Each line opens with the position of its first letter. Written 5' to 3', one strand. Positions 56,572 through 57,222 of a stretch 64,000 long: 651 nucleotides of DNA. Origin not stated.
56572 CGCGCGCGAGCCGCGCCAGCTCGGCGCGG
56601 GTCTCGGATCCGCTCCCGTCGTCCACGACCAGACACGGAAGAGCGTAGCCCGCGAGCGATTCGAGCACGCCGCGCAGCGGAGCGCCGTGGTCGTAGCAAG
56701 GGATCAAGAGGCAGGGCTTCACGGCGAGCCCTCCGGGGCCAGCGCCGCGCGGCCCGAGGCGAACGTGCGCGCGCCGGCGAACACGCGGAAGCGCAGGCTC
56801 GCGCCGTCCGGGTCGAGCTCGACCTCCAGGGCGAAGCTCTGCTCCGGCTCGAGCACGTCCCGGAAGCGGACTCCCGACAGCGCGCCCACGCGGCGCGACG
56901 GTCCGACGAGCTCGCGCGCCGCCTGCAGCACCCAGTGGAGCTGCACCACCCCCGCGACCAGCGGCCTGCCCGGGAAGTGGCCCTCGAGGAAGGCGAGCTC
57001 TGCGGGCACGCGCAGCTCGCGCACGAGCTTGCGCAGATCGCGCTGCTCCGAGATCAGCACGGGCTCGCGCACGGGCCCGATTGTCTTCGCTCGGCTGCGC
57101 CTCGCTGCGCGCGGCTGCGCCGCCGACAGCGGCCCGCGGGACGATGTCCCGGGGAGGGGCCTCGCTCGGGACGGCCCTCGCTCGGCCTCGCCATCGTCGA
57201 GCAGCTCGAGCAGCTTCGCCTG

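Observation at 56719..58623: AMP-ligase and hotdog dehydratase fused into one ORF through a linker encoded by a REP-like repeat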

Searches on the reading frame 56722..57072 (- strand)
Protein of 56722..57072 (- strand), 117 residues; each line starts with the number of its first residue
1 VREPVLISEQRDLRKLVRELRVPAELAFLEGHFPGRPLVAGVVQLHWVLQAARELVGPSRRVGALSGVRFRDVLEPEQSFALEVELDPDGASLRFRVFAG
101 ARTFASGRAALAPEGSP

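Call 65: search_protein_representatives(protein=window:56722-57072:-)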
Query: 117 residues. Proteins with E-value up to 0.001 (for the whole library): 2362; up to 1e-10: 241; up to 1e-30: 2. The best 150 are listed.
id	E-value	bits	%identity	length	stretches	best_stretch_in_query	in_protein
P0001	3.8e-54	198.0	85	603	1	1-117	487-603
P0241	1.8e-33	131.5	63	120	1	4-111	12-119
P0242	3.1e-29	117.8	59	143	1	2-113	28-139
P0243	1.3e-24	102.9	47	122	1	2-112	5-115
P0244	2.3e-24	102.1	52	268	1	2-115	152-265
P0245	2.3e-23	98.9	53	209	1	3-112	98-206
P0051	5.1e-23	97.8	47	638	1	4-114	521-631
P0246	1.4e-22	96.4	46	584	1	3-113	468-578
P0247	3.9e-22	94.9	49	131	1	8-112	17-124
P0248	6.2e-22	94.3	45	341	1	2-116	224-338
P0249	1.6e-21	92.9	45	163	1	3-111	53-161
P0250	1.9e-21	92.7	50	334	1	2-114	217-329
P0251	9.1e-21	90.5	46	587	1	2-111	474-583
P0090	9.7e-21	90.4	50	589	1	3-110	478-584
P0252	1.3e-20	90.0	47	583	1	2-115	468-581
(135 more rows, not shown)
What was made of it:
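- About 49 of 150 distant dehydratase-domain clusters are fused (call 65). About 70 of the 150 best dehydratase-domain clusters are stand-alone-sized proteins (call 65). Fused forms extend down to ~31-37% identity (call 65).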
